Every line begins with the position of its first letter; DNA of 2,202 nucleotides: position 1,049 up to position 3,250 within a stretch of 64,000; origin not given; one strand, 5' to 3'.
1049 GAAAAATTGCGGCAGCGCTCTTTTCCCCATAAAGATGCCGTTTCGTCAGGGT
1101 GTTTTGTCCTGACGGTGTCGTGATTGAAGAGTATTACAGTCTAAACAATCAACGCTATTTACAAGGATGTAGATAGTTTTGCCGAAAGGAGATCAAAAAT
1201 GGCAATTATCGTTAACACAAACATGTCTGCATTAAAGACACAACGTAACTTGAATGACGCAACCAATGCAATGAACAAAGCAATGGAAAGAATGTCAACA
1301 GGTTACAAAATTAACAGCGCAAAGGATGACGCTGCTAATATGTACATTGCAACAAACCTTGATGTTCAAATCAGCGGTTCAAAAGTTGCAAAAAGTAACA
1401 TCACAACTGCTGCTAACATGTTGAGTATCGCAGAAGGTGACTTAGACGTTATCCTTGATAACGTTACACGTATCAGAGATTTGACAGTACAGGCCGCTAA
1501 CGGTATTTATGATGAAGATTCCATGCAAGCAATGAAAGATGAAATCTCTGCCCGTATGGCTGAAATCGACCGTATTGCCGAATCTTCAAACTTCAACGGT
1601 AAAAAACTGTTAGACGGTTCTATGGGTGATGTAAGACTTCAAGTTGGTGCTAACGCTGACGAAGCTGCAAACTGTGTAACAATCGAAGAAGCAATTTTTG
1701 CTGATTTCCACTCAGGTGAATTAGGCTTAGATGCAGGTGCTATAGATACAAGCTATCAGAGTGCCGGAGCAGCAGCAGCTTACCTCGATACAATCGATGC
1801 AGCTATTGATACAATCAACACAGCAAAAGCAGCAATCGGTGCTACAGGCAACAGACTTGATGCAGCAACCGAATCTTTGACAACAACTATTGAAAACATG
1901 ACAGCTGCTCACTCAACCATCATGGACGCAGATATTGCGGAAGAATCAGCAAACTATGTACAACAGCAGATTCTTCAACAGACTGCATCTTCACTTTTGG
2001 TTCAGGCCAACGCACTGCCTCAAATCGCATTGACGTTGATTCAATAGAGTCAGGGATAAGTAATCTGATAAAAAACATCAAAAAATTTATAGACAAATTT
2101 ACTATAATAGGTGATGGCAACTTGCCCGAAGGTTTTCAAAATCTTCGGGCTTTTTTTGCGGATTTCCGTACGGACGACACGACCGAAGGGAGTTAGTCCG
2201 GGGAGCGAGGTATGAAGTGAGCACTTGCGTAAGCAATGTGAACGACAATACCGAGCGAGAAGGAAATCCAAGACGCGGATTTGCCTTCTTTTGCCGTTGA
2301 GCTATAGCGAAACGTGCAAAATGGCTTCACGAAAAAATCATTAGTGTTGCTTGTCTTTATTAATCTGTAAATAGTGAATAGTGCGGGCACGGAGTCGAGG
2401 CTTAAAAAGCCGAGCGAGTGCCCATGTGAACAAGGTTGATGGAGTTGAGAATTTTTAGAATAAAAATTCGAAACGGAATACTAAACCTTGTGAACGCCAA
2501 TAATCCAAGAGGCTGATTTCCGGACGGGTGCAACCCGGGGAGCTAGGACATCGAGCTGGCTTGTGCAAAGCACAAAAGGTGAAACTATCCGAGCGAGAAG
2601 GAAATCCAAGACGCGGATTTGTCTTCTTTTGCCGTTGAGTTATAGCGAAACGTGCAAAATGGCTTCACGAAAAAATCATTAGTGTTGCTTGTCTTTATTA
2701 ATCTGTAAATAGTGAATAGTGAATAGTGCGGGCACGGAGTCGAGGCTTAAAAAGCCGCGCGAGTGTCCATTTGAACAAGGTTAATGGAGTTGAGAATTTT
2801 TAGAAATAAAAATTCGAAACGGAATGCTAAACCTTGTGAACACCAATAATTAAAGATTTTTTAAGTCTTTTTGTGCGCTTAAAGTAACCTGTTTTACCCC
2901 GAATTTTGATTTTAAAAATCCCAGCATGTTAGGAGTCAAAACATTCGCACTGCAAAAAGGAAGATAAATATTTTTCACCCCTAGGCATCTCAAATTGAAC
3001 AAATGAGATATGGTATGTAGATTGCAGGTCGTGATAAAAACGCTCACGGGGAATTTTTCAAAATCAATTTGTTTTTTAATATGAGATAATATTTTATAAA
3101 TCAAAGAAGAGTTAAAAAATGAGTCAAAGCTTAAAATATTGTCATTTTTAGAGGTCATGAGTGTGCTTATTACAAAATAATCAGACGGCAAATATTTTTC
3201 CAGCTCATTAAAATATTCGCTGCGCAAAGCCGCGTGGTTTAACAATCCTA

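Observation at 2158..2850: Tandem ~340-nt structured GC-rich units immediately after the flagellin terminator (candidate tandem ncRNA genes)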

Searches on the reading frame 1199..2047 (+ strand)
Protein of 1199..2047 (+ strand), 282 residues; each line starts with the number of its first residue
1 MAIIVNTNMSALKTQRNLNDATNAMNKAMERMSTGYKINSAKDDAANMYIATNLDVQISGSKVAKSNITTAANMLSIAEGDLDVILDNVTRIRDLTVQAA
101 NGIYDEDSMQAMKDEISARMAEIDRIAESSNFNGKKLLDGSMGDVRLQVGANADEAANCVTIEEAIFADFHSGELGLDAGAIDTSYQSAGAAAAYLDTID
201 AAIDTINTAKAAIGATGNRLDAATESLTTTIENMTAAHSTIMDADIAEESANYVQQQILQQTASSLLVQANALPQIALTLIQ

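Call 14: find_encoding_contigs(protein=window:1199-2047:+, flank=4000, max_places=10)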
Protein window:1199-2047:+ (282 aa): 23 contigs read that carry it; 9 places shown.
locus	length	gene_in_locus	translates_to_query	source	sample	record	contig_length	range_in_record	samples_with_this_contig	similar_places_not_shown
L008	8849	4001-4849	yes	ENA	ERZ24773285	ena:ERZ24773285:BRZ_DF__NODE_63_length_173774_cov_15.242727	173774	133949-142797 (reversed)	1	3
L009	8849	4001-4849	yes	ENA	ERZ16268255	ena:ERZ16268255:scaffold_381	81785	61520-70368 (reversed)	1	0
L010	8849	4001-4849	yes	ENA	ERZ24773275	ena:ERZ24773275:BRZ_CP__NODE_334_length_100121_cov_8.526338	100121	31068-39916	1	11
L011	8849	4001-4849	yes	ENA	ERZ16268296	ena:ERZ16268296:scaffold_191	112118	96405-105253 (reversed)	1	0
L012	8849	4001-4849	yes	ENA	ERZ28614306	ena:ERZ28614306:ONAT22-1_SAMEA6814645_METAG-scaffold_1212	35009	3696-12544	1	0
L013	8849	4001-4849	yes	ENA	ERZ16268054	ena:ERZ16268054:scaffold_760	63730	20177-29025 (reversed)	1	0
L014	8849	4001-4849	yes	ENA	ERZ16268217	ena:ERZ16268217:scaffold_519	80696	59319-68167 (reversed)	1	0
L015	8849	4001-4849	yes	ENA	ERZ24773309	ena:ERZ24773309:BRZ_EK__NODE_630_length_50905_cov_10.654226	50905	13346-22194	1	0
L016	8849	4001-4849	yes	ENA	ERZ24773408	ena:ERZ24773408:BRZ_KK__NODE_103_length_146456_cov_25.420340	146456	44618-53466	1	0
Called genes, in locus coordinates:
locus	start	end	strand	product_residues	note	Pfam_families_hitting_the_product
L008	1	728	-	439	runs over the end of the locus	PF13726:Na_H_antiport_2, PF03553:Na_H_antiporter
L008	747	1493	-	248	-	PF13489:Methyltransf_23, PF13649:Methyltransf_25, PF13847:Methyltransf_31, PF08241:Methyltransf_11, PF08242:Methyltransf_12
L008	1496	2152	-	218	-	PF04301:BioG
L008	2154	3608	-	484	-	PF00749:tRNA-synt_1c, PF19269:Anticodon_2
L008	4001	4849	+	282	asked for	PF00669:Flagellin_N, PF00700:Flagellin_C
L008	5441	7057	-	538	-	PF03063:Prismane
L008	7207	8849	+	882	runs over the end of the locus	PF00675:Peptidase_M16, PF05193:Peptidase_M16_C, PF00675:Peptidase_M16, PF05193:Peptidase_M16_C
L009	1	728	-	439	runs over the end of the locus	PF13726:Na_H_antiport_2, PF03553:Na_H_antiporter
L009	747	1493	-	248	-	PF13489:Methyltransf_23, PF13649:Methyltransf_25, PF13847:Methyltransf_31, PF08241:Methyltransf_11, PF08242:Methyltransf_12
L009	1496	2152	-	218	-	PF04301:BioG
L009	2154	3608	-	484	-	PF00749:tRNA-synt_1c, PF19269:Anticodon_2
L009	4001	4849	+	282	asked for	PF00669:Flagellin_N, PF00700:Flagellin_C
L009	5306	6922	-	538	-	PF03063:Prismane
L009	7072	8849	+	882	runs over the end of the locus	PF00675:Peptidase_M16, PF05193:Peptidase_M16_C, PF00675:Peptidase_M16, PF05193:Peptidase_M16_C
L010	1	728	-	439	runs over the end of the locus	PF13726:Na_H_antiport_2, PF03553:Na_H_antiporter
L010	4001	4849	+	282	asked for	PF00669:Flagellin_N, PF00700:Flagellin_C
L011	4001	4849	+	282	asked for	PF00669:Flagellin_N, PF00700:Flagellin_C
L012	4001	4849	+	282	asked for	PF00669:Flagellin_N, PF00700:Flagellin_C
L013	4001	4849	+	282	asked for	PF00669:Flagellin_N, PF00700:Flagellin_C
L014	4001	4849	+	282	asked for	PF00669:Flagellin_N, PF00700:Flagellin_C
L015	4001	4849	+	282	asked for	PF00669:Flagellin_N, PF00700:Flagellin_C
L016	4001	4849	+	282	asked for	PF00669:Flagellin_N, PF00700:Flagellin_C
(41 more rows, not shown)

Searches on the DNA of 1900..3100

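Call 5: search_rna_families(source=window, start=1900, end=3100, threshold=evalue, max_evalue=10, show_alignments=3)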
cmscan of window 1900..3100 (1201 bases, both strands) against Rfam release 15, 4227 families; matches with E-value up to 10: 7.
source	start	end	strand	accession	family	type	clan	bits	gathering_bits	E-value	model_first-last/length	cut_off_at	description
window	2070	2156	+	RF02846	Ref84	Gene; antisense;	-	28.6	52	0.3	1-87/87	no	Enterococcus sRNA 84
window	2065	2156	+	RF00112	CyaR_RyeE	Gene; sRNA;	-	20.2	47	0.94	1-85/85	no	CyaR/Rye RNA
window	2019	2157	+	RF02390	sau-41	Gene; sRNA;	-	18.4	80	5.4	1-156/156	no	Staphylococcus sRNA sau-41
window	2773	2816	+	RF01710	Lacto-usp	Gene; sRNA;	-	18.1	50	7.6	1-90/90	no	Lacto-usp RNA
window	2798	2855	+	RF02574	Ricks_sRNA10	Gene; sRNA;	-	16.3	97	0.94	1-352/352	no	Rickettsia sRNA 10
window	2108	2158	+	RF02399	NsiR1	Gene; sRNA;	-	16.1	39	3.4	1-60/60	no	Nitrogen stress-induced RNA 1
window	2070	2157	+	RF02702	AgvB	Gene; sRNA;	-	15.8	56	5.4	1-62/62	no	Anti GcvB sRNA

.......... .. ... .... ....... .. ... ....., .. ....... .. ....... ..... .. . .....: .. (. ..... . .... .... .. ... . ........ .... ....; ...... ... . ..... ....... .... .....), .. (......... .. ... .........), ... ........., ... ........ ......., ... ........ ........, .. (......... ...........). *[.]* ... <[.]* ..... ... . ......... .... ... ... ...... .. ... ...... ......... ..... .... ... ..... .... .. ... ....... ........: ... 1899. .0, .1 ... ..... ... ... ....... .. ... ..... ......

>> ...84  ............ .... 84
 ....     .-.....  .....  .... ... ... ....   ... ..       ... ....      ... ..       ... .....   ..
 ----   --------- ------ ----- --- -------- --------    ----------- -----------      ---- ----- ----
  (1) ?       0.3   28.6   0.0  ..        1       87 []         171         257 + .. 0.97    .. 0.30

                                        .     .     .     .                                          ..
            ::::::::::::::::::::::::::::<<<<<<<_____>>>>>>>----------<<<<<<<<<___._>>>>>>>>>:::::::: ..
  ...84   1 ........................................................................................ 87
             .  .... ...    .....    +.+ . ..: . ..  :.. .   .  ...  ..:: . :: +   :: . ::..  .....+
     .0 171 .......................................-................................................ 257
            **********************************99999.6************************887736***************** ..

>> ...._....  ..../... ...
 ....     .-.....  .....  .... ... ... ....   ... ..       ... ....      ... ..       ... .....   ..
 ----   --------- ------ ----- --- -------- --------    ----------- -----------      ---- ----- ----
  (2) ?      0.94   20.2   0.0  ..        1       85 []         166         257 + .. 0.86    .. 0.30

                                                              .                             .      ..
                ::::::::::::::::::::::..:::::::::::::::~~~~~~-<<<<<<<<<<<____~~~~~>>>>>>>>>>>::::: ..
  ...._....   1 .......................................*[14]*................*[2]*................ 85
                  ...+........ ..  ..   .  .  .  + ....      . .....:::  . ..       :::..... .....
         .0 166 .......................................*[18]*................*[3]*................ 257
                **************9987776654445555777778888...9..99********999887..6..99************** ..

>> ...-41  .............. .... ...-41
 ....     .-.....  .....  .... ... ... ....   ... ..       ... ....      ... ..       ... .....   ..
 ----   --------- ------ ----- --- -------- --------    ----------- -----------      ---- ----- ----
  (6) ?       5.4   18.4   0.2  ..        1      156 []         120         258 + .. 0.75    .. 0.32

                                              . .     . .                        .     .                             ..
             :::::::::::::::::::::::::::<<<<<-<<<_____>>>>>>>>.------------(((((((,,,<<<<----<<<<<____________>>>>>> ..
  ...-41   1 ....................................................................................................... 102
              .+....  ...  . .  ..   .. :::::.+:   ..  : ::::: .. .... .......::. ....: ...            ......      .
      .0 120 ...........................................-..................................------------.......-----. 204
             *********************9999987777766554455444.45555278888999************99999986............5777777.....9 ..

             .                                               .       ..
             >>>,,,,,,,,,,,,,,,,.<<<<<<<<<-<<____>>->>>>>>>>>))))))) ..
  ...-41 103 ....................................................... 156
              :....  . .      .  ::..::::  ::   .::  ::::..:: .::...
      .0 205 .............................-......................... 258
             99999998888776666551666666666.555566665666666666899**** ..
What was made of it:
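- On Any Rfam 15 RNA family: Positions 1900-3100 at E <= 10: only chance-level hits on the fliC terminator or on short stretches (call 5).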
